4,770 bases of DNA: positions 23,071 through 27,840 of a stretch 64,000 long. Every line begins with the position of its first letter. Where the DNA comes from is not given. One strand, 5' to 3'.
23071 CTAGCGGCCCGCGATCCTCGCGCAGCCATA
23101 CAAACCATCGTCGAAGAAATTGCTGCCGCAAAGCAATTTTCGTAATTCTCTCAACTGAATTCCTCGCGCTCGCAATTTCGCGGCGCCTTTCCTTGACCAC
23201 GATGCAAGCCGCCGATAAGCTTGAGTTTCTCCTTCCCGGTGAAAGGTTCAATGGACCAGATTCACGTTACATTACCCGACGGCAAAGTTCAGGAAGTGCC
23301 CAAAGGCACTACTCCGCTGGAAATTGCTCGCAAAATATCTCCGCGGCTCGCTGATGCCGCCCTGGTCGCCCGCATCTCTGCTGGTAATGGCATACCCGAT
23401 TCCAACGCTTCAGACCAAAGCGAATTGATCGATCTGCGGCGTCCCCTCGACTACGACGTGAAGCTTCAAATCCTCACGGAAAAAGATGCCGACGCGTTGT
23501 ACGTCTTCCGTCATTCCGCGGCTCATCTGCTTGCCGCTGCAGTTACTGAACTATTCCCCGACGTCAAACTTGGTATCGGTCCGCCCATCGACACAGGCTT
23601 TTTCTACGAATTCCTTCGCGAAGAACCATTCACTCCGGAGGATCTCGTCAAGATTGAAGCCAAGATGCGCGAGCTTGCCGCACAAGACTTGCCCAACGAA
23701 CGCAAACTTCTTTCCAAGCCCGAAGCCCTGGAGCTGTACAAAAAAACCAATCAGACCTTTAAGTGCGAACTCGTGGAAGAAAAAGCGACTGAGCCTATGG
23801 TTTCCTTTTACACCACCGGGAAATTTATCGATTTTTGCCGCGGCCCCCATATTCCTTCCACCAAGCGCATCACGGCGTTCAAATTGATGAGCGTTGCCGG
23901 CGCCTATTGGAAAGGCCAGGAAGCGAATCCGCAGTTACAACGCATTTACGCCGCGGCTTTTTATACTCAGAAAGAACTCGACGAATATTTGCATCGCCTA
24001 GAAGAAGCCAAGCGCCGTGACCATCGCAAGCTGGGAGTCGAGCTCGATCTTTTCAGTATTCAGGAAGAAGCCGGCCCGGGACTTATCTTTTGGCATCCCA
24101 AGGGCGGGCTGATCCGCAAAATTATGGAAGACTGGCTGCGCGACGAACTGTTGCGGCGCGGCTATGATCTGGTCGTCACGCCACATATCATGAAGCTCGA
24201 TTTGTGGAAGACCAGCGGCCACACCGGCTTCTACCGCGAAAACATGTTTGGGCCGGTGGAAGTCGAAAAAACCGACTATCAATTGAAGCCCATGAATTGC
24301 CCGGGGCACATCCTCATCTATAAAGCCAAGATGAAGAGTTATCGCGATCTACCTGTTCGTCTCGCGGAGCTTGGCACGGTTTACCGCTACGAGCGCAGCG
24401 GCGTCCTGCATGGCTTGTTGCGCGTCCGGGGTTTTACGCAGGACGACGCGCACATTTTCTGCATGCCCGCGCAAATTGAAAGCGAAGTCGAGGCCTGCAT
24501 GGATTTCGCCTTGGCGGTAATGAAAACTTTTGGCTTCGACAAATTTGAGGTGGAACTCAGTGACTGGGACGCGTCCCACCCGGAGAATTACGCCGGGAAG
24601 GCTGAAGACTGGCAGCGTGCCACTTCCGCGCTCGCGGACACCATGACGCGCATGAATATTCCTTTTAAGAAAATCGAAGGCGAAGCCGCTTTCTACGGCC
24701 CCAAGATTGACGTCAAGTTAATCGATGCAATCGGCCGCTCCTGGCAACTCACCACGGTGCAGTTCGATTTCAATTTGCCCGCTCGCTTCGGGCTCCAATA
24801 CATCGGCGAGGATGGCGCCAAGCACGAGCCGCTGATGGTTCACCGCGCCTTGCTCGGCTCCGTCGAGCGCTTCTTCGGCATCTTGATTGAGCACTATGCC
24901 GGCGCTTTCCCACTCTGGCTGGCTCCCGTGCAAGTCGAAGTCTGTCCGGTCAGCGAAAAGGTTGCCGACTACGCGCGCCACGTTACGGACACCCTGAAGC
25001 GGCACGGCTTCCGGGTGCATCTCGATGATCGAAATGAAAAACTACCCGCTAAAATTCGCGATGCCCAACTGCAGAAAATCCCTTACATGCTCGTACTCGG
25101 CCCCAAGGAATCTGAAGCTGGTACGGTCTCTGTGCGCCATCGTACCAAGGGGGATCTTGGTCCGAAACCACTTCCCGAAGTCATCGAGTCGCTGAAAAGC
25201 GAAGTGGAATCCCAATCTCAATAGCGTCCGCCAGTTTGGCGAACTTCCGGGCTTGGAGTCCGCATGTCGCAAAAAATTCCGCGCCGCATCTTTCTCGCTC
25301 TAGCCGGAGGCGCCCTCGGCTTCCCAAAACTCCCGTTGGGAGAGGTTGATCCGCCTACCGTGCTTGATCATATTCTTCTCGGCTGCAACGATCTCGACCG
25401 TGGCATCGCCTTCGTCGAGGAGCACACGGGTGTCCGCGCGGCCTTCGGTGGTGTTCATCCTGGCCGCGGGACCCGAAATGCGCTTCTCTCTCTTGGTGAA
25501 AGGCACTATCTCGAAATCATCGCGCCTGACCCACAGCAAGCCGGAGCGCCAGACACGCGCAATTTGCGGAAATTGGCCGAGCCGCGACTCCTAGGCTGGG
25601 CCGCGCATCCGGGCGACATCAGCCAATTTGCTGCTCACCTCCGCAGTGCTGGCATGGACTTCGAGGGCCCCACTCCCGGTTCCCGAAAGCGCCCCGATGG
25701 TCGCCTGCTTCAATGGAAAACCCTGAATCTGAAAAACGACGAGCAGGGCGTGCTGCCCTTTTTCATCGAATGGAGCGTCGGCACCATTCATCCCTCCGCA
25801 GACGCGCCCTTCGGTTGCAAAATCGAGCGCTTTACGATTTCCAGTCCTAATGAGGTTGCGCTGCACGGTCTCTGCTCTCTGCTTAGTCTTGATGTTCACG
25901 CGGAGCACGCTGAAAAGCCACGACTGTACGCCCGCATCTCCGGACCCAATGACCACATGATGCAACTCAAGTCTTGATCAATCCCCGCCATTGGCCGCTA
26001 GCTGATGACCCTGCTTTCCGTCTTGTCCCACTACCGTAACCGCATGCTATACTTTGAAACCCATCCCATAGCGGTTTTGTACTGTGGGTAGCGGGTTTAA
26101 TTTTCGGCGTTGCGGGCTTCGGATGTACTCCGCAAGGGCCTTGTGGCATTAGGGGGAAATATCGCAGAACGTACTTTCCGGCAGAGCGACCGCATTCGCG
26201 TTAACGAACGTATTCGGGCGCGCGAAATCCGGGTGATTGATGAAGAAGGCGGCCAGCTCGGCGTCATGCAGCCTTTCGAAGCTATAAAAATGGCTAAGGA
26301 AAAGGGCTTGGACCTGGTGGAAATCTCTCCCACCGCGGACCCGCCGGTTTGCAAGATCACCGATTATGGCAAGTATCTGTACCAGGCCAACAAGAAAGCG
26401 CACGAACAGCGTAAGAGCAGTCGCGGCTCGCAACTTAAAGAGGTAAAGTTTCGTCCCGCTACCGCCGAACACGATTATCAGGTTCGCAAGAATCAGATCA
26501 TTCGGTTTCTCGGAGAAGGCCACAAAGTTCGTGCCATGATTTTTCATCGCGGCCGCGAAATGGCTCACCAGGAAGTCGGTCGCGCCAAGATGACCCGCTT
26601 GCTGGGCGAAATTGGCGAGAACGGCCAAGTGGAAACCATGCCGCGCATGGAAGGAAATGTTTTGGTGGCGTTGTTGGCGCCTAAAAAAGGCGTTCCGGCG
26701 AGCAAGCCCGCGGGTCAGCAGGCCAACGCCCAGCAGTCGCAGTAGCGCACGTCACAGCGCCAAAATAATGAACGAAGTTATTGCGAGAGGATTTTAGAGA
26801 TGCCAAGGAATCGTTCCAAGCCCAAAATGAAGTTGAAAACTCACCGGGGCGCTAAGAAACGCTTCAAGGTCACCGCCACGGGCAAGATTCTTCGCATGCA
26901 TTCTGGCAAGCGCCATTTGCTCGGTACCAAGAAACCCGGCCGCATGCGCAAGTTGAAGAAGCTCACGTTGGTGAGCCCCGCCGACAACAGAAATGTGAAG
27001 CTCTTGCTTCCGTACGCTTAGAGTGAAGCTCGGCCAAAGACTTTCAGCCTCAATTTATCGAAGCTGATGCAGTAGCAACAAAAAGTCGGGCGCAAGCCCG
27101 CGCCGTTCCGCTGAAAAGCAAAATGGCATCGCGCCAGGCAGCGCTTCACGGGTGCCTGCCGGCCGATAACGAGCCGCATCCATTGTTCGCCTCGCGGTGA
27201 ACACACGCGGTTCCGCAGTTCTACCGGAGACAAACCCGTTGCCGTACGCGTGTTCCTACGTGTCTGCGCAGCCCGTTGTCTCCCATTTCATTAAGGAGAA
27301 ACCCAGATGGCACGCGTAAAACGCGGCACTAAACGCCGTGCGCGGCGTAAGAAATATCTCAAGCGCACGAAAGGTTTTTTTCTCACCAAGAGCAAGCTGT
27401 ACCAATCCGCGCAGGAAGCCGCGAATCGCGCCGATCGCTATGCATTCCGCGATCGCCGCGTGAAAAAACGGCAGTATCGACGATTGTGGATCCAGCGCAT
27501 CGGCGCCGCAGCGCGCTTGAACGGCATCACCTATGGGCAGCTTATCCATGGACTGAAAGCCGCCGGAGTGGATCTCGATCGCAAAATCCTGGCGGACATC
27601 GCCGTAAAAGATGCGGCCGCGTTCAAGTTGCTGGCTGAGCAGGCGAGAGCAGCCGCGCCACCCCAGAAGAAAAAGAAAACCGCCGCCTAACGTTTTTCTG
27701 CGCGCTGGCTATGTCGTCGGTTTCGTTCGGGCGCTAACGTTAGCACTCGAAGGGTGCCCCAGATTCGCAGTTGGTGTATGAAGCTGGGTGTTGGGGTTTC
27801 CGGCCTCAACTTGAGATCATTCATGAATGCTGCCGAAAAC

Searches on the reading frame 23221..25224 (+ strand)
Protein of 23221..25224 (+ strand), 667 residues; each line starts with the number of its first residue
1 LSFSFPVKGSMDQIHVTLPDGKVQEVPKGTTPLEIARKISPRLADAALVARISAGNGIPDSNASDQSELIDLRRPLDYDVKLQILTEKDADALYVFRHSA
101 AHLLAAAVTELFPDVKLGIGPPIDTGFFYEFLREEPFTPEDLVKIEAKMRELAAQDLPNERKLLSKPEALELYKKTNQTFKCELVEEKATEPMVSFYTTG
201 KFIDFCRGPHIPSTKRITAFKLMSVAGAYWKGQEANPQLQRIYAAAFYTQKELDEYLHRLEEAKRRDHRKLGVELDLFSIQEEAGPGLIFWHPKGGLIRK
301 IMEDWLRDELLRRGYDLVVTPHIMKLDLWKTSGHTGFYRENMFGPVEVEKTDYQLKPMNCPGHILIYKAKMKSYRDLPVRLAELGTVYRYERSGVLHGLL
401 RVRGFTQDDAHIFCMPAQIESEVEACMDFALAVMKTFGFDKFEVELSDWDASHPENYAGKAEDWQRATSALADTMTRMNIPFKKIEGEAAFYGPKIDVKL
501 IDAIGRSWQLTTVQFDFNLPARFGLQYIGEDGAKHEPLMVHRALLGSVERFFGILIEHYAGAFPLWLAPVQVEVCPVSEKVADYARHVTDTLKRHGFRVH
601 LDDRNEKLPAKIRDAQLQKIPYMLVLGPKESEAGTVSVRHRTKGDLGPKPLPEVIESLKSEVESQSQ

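Call 53: search_protein_families(library=pfam, proteins=[window:23221-25224:+], max_evalue=1e-8)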
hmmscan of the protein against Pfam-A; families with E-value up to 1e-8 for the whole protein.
window:23221-25224:+ (667 aa): 4 families
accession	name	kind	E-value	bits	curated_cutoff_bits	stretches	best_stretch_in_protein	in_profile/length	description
PF00587.30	tRNA-synt_2b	-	2.2e-46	158.6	29.3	1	350-559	8-179/179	tRNA synthetase class II core domain (G, H, P, S and T)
PF03129.25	HGTP_anticodon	-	2e-23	82.8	21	1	571-660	1-93/94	Anticodon binding domain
PF07973.19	tRNA_SAD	-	1.2e-13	51.3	24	1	194-243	1-44/44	Threonyl and Alanyl tRNA synthetase second additional domain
PF02824.27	TGS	-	6.5e-13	48.9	22.2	1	14-86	1-60/60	TGS domain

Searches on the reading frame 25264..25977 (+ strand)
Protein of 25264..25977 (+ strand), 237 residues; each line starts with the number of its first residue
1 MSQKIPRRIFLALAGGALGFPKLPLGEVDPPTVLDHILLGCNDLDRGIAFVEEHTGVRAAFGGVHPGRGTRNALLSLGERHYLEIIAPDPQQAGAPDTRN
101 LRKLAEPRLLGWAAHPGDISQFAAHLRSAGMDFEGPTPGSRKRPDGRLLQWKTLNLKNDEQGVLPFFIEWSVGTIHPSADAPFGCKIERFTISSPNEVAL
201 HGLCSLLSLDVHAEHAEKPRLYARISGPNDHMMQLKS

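Call 53: search_protein_families(library=pfam, proteins=[window:25264-25977:+], max_evalue=1e-8)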
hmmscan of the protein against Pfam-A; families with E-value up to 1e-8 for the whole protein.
window:25264-25977:+ (237 aa): 1 family
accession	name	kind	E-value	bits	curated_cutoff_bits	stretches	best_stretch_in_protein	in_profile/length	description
PF13468.12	Glyoxalase_3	-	2e-37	129.4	25.1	1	34-201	1-169/176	Glyoxalase-like domain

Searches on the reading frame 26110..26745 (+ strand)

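Call 53: search_protein_families(library=pfam, proteins=[window:26110-26745:+], max_evalue=1e-8)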
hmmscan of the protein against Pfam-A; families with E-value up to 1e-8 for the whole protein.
window:26110-26745:+ (211 aa): 2 families
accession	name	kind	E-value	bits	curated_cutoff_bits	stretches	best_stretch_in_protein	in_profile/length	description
PF05198.21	IF3_N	-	2.1e-33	114.8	26.9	1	31-100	1-70/70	Translation initiation factor IF-3, N-terminal domain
PF00707.27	IF3_C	-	4.1e-28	97.6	34.8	1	108-192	2-86/86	Translation initiation factor IF-3, C-terminal domain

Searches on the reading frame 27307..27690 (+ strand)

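Call 54: search_protein_families(library=pfam, proteins=[window:27307-27690:+], max_evalue=1e-8)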
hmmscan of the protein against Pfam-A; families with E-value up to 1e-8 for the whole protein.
window:27307-27690:+ (127 aa): 1 family
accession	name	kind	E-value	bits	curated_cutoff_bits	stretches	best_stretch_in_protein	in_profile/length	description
PF00453.23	Ribosomal_L20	-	1.4e-38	131.7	30.8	1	3-108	1-106/107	Ribosomal protein L20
